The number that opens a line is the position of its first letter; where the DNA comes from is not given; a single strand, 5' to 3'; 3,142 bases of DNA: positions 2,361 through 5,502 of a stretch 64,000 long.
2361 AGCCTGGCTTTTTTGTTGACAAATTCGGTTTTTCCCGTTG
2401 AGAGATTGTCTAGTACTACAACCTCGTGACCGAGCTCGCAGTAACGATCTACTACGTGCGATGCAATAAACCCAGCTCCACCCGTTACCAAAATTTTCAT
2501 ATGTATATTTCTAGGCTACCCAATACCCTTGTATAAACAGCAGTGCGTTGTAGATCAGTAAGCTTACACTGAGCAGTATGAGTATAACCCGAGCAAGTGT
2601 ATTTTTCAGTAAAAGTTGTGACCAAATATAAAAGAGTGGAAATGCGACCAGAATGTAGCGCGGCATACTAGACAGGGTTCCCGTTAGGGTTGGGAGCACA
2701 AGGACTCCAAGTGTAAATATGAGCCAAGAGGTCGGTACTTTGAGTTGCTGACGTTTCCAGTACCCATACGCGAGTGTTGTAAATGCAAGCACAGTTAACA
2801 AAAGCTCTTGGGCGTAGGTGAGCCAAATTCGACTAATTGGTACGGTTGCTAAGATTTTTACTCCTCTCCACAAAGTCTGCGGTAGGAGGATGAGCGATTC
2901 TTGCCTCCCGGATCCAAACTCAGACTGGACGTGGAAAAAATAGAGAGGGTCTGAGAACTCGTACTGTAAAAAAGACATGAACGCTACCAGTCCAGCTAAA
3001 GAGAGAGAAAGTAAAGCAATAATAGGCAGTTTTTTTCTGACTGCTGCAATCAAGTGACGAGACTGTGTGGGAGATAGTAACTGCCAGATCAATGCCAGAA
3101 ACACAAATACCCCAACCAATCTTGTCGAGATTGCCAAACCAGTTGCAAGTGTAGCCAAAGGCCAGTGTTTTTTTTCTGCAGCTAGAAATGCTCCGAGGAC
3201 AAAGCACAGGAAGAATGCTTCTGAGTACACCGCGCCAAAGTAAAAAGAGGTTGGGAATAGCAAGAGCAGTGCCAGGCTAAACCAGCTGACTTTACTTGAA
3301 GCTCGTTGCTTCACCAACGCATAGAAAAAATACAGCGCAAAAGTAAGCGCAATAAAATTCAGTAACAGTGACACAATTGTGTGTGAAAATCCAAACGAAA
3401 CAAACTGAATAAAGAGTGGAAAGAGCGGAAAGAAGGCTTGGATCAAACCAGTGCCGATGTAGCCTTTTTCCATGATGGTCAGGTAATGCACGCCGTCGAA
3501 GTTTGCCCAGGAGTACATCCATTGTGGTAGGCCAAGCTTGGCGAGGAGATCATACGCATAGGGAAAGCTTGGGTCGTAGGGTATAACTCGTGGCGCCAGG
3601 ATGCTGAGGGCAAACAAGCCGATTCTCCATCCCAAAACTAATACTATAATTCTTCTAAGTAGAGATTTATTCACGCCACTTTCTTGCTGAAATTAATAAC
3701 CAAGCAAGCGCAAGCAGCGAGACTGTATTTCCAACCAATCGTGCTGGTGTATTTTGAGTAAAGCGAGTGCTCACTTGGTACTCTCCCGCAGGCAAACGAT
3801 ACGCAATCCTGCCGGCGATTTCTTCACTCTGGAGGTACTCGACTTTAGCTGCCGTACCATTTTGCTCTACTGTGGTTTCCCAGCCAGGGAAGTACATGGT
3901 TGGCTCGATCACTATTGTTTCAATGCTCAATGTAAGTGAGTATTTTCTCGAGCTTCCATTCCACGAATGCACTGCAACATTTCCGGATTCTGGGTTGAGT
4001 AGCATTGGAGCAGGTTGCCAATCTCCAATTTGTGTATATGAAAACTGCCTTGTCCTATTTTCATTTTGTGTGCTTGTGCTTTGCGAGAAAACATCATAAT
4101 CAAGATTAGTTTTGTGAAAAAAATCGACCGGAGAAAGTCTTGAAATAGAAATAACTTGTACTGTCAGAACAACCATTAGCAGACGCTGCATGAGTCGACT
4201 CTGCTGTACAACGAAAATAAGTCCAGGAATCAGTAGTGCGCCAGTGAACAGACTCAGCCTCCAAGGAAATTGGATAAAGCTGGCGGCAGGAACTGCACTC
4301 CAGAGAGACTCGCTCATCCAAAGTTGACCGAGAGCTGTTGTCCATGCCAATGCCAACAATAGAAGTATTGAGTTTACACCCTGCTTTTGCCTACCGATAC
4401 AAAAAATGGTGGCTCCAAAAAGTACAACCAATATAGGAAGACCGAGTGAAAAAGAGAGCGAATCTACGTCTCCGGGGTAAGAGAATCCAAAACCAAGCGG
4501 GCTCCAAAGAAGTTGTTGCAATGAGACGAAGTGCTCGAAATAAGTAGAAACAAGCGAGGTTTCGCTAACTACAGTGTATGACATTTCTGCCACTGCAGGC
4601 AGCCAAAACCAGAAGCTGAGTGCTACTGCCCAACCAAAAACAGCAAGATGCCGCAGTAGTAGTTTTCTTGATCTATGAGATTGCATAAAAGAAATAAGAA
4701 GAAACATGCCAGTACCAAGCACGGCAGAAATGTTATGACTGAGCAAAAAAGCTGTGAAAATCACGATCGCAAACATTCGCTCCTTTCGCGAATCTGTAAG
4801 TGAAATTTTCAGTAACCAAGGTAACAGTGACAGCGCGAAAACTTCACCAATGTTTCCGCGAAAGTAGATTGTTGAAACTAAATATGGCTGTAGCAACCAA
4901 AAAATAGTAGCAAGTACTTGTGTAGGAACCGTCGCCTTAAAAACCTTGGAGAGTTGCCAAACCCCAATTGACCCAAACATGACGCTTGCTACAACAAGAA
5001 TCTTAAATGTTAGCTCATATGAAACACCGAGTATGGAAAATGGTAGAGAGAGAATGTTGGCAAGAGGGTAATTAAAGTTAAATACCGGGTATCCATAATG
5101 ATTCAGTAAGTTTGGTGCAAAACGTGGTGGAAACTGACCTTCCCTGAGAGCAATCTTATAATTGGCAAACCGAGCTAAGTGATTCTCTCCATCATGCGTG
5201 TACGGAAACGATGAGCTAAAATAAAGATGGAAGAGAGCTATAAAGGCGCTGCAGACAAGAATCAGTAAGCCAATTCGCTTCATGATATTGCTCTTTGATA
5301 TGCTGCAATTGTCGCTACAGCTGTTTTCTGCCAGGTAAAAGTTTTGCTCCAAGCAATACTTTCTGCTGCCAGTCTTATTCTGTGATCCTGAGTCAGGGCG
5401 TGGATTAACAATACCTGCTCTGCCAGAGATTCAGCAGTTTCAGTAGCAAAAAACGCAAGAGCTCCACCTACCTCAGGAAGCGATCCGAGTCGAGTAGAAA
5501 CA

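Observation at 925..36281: Very large glycosylation region: 19 GT-C-type polytopic membrane proteins, 13 GT-A/GT-B enzymes, flippase and LCP ligase in about 45 kb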

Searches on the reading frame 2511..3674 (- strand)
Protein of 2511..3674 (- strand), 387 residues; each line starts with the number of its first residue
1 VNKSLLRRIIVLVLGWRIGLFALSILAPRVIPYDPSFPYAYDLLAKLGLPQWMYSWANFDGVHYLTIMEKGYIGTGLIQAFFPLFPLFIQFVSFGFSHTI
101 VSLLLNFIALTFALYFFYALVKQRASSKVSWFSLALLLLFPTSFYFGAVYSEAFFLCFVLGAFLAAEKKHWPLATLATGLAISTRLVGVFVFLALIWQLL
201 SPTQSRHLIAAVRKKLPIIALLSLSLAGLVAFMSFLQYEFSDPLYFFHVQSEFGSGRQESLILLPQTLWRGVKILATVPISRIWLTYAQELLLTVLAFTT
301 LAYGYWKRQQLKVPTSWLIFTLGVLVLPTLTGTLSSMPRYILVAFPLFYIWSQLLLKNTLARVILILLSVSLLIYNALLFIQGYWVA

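Call 5: search_protein_families(library=pfam, proteins=[window:2511-3674:-], max_evalue=0.01)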
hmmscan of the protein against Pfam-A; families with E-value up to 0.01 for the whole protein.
window:2511-3674:- (387 aa): 0 families

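Call 12: search_protein_families(library=pfam, proteins=[window:2511-3674:-], max_evalue=5)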
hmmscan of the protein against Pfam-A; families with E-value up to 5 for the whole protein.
window:2511-3674:- (387 aa): 0 families

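Call 15: search_protein_families(library=ncbifam, proteins=[window:2511-3674:-], max_evalue=1)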
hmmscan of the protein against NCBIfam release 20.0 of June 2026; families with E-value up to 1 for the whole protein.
window:2511-3674:- (387 aa): 2 families
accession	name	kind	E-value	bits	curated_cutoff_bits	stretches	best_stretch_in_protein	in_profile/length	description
NF046093.1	AZOBR_p60025_fam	subfamily_domain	3.3e-09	36.3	150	1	84-209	96-221/232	AZOBR_p60025 family cell surface glycopolymer formation protein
NF047440.1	LA3751_2_3_fam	subfamily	1.5e-05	24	200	1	75-384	75-386/460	LA_3751/LA_3752 family putative glycosyltransferase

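Call 50: find_homologous_proteins(query=window:2511-3674:-, max_evalue=0.001)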
Query window:2511-3674:- (387 aa): 1551 proteins with E <= 0.001 among 8000 candidates; the best 120 are listed.
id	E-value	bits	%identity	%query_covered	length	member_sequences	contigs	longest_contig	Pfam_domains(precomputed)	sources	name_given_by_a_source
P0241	5.7e-234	795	100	97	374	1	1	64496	-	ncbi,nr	ncbi:MAG: hypothetical protein O2840_00940 [bacterium]|nr:hypothetical protein [bacterium]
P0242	2.2e-183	628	74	100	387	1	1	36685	-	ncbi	-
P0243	6.9e-176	604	70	100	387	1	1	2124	-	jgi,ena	-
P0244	7.7e-164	564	67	100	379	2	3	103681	-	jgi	-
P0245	1.0e-158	547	67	100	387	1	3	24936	-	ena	-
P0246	2.2e-158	546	68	96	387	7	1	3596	-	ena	-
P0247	1.2e-154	534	66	100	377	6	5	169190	-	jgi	-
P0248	4.6e-109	384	51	100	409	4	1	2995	-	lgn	-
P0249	3.7e-107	377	49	100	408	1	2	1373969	-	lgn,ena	-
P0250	3.9e-106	374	52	98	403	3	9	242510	PF04188.19,PF13231.13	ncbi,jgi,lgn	jgi:hypothetical protein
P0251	9.5e-105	369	50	98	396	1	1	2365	-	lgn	-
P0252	9.9e-105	369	51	99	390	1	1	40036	-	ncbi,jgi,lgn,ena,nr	ncbi:MAG: hypothetical protein COY80_04740 [Candidatus Pacebacteria bacterium CG_4_10_14_0_8_um_filt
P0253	5.5e-104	367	48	99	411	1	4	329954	-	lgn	-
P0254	9.4e-102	360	48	100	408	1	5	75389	-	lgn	-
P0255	1.1e-100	356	48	99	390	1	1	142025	-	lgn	-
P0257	7.8e-100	353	49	100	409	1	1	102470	PF04188.19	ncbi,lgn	-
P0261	8.4e-98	347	47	100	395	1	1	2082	PF04188.19,PF13231.13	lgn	-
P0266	1.2e-94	336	48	95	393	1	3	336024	PF04188.19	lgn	-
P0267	1.9e-94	336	48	100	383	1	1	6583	PF13231.13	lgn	-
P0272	9.1e-93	330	45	100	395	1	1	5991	PF13231.13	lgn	-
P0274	2.0e-92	329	47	98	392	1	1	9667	PF04188.19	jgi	jgi:hypothetical protein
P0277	3.3e-91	325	45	98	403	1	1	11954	PF04188.19,PF13231.13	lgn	-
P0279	4.8e-91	324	47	100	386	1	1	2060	PF04188.19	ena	-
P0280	6.6e-91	324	46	100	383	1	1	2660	PF13231.13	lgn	-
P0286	1.3e-89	320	47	100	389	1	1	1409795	PF04188.19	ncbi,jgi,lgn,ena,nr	ncbi:MAG TPA: mannosyltransferase family protein [Vitreimonas sp.]|nr:mannosyltransferase family pro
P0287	1.5e-89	319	45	100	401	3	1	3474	PF04188.19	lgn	-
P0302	3.4e-87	312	46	96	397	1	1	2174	PF04188.19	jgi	-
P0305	5.3e-87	311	45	100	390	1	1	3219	PF13231.13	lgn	-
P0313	2.6e-86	309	43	100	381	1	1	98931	PF04188.19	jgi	jgi:hypothetical protein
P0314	3.4e-86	308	44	100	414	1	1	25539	PF04188.19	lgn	-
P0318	8.9e-86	307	49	96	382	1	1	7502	PF04188.19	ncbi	-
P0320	1.2e-85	307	45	99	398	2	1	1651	PF04188.19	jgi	-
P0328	6.1e-85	304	46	94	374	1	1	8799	PF04188.19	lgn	-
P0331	1.1e-84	303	45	100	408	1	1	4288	PF04188.19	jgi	jgi:Gpi18-like mannosyltransferase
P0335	1.4e-84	303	45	98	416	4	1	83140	PF04188.19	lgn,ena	-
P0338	6.0e-84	301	46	99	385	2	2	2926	PF09594.17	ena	-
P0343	1.4e-83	300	43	100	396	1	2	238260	PF09594.17,PF04188.19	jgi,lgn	-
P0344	1.4e-83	300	46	98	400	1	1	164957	PF04188.19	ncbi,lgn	-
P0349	4.8e-83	298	46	100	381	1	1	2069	PF04188.19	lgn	-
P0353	1.4e-82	297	46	98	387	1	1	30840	PF04188.19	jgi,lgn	jgi:Gpi18-like mannosyltransferase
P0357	3.0e-82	295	46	98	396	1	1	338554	PF04188.19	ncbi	-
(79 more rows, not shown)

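Call 51: find_encoding_contigs(protein=P0244, flank=10000, max_places=1)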
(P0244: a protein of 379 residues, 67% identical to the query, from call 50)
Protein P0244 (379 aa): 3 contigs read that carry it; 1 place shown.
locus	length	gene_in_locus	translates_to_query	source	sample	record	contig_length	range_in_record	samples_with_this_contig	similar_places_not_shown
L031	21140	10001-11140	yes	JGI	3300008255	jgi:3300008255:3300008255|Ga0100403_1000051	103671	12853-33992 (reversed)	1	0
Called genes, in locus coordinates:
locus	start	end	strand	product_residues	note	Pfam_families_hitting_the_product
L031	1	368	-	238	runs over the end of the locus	PF00535:Glycos_transf_2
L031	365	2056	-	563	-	-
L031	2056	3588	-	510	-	PF13231:PMT_2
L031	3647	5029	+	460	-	-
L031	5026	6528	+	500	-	-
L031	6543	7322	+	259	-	PF00535:Glycos_transf_2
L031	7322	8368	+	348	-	PF13439:Glyco_transf_4, PF13579:Glyco_trans_4_4, PF00534:Glycos_transf_1, PF13692:Glyco_trans_1_4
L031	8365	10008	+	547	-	PF10131:PTPS_related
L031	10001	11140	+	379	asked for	-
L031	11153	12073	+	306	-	PF01073:3Beta_HSD, PF01370:Epimerase, PF02719:Polysacc_synt_2, PF04321:RmlD_sub_bind, PF13460:NAD_binding_10 (weak), PF16363:GDP_Man_Dehyd, PF07993:NAD_binding_4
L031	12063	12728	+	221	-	PF00535:Glycos_transf_2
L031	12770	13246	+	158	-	-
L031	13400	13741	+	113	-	PF10066:DUF2304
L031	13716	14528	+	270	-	PF00535:Glycos_transf_2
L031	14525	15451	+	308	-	PF04321:RmlD_sub_bind (weak), PF01073:3Beta_HSD (faint), PF01370:Epimerase, PF02719:Polysacc_synt_2 (faint), PF07993:NAD_binding_4 (faint), PF13460:NAD_binding_10 (faint), PF16363:GDP_Man_Dehyd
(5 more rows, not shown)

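Call 64: predict_structure(alignment_id=A5)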
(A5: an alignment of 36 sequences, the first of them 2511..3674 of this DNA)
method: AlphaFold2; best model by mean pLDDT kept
length: 387 residues; sequences in the alignment: 36
mean_pLDDT: 88.8   pTM: 0.90
mean pLDDT of the five models: 88.8, 88.1, 87.3, 84.9, 84.1
residues with pLDDT >= 90: 236; 70-90: 124; 50-70: 27; < 50: 0
segments of 3 or more residues with pLDDT < 50: none
pLDDT, mean of each block of 10 residues (from residue 1): 96 97 93 81 76 83 79 64 71 80 92 98 98 98 92 95 97 96 90 96 82 95 92 84 76 59 89 94 90 96 98 97 92 85 97 97 96 94 77
secondary structure, 60 per line:
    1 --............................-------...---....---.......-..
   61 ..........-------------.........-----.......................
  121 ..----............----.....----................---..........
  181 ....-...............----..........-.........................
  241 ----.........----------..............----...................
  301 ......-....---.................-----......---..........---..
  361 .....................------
elements in order: H3-30 H44-47 H51-57 H59-70 H84-92 H98-122 H127-138 H143-147 H152-167 H171-184 H186-200 H205-214 H216-240 H245-253 H264-277 H282-306 H308-311 H315-331 H337-342 H346-355 H359-381

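Call 68: fold_search(model_id=the predicted structure, library=pdb)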
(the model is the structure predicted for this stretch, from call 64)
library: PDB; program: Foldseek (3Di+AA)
matches with E <= 10: 296; with E <= 0.001: 5
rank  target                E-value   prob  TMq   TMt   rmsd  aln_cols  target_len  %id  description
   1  9n9j_I                3.8e-04  1.00  0.45  0.29  14.3       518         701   12  Structure of a GRP94 folding intermediate engaged with a CCDC134- and FKBP11-bound secretory translocon (released 2025-11-19)
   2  7oci_F                5.3e-04  1.00  0.46  0.32  12.8       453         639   13  Cryo-EM structure of yeast Ost6p containing oligosaccharyltransferase complex (released 2022-02-16)
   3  8b6l_I                8.8e-04  1.00  0.48  0.31  13.2       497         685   14  Subtomogram average of the human Sec61-TRAP-OSTA-translocon (released 2022-12-07)
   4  3waj                  9.2e-04  1.00  0.44  0.25  13.7       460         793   12  Crystal structure of the Archaeoglobus fulgidus oligosaccharyltransferase (O29867_ARCFU) complex with Zn and sulfate (released 2013-10-30)
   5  9s6u_A                1.0e-03  1.00  0.44  0.34  10.2       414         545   12  Ternary cryo-EM structure of human ALG9 with Dol25-PP-GlcNAc2Man8, Dol25-P-Man and Fab (released 2026-03-18)
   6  3wak                  1.0e-03  1.00  0.43  0.23  16.2       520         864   11  Crystal structure of the Archaeoglobus fulgidus oligosaccharyltransferase (O29867_ARCFU) in the apo form (released 2013-10-30)
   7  9i5k_A                1.3e-03  1.00  0.46  0.38   9.4       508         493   10  Structure of the Chaetomium thermophilum Pmt4 homodimer (C2 symmetry) (released 2025-12-24)
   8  6gxc_A                1.3e-03  1.00  0.47  0.30  10.3       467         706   11  Bacterial oligosaccharyltransferase PglB in complex with an inhibitory peptide and a reactive lipid-linked oligosaccha (released 2018-11-14)
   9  6s7o_A                1.4e-03  1.00  0.45  0.30  13.9       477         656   14  Cryo-EM structure of human oligosaccharyltransferase complex OST-A (released 2019-12-18)
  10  8age_A                1.5e-03  1.00  0.46  0.31  12.1       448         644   14  Structure of yeast oligosaccharylransferase complex with acceptor peptide bound (released 2022-12-07)
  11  8agc_A                1.5e-03  1.00  0.44  0.28  12.8       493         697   13  Structure of yeast oligosaccharylransferase complex with lipid-linked oligosaccharide and non-acceptor peptide bound (released 2022-12-07)
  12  5gmy_A                1.6e-03  1.00  0.41  0.23  13.9       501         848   13  Crystal structure of the Archaeoglobus fulgidus oligosaccharyltransferase (O29867_ARCFU) tethered with an acceptor pep (released 2017-02-01)
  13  8agb_A                1.6e-03  1.00  0.36  0.25  16.3       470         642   13  Structure of yeast oligosaccharylransferase complex with lipid-linked oligosaccharide bound (released 2022-12-07)
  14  6ezn_F                2.2e-03  1.00  0.43  0.29  13.2       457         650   12  Cryo-EM structure of the yeast oligosaccharyltransferase (OST) complex (released 2018-01-17)
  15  5ogl_A                2.5e-03  1.00  0.49  0.30   9.4       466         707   11  Structure of bacterial oligosaccharyltransferase PglB in complex with an acceptor peptide and an lipid-linked oligosac (released 2017-10-25)
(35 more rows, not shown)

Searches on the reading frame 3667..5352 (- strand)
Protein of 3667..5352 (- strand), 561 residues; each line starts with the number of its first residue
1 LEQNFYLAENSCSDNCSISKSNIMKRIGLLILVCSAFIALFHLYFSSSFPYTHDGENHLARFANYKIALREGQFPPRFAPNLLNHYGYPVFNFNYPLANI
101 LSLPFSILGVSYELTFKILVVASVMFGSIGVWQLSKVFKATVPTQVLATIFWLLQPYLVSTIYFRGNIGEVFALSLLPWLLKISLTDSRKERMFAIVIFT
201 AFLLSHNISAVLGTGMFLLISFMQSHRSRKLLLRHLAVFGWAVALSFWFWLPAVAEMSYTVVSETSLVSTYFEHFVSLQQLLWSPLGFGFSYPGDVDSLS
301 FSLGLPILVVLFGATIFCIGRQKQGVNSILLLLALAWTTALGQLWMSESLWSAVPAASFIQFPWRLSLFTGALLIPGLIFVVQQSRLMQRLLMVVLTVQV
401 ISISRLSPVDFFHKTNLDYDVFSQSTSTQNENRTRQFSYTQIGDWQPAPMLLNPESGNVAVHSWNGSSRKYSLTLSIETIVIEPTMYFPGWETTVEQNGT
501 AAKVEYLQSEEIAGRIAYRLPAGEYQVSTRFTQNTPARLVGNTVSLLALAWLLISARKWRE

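Call 5: search_protein_families(library=pfam, proteins=[window:3667-5352:-], max_evalue=0.01)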
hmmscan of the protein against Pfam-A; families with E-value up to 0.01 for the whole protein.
window:3667-5352:- (561 aa): 1 family
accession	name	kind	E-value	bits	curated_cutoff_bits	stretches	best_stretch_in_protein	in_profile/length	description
PF10131.15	PTPS_related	-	6.7e-13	48.4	26.4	1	114-433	24-332/621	6-pyruvoyl-tetrahydropterin synthase related domain; membrane protein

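Call 40: search_solved_structures(query=A3, max_evalue=1)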
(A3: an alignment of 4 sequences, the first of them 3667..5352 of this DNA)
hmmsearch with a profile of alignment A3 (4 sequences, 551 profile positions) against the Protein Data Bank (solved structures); distinct sequences matched with E-value up to 1: 0.
